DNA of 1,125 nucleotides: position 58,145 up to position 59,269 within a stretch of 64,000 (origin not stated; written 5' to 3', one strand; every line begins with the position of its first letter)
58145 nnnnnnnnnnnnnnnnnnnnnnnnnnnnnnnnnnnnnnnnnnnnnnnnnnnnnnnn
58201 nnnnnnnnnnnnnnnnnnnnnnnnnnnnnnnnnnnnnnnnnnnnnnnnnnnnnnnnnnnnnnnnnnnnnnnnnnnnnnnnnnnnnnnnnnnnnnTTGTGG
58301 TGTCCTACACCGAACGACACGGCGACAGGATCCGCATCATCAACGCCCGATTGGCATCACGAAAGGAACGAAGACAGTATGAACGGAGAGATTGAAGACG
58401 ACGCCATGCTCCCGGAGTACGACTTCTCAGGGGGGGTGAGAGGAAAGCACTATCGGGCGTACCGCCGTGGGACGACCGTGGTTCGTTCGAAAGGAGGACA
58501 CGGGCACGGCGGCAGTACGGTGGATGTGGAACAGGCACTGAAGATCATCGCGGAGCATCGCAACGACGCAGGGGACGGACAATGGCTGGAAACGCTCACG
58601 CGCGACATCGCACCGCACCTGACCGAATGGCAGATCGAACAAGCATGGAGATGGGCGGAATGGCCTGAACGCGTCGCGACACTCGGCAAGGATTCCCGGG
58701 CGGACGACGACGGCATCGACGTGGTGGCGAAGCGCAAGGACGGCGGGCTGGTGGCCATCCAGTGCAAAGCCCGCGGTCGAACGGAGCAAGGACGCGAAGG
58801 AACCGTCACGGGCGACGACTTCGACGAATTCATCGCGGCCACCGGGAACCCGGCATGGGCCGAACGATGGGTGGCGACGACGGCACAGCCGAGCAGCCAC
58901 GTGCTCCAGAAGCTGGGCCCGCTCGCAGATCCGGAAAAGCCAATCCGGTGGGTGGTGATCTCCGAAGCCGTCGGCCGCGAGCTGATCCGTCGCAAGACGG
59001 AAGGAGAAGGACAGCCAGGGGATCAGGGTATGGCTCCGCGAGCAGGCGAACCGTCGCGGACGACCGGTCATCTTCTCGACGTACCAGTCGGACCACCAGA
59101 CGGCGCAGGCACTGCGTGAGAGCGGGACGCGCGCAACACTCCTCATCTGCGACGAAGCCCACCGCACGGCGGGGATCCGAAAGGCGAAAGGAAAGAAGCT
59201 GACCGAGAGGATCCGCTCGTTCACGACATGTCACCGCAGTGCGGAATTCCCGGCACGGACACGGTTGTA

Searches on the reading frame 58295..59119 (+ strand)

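Call 7: search_protein_families(library=pfam, proteins=[window:58295-59119:+], max_evalue=0.01)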
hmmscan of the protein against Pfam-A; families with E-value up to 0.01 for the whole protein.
window:58295-59119:+ (274 aa): 1 family
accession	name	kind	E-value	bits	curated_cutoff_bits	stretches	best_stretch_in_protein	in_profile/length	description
PF13156.12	Mrr_cat_2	-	1.6e-13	51.1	22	1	113-207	9-95/127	Restriction endonuclease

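Call 63: search_protein_families(library=padloc, proteins=[window:58295-59119:+], max_evalue=0.00001)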
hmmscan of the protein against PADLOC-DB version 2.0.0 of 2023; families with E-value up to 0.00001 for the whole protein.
window:58295-59119:+ (274 aa): 1 family
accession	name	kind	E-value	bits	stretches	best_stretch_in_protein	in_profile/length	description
PDLC03597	REase_MTase_IIG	-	9.5e-10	34.6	1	95-198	23-118/1646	Type IIG restriction enzyme-methyltransferase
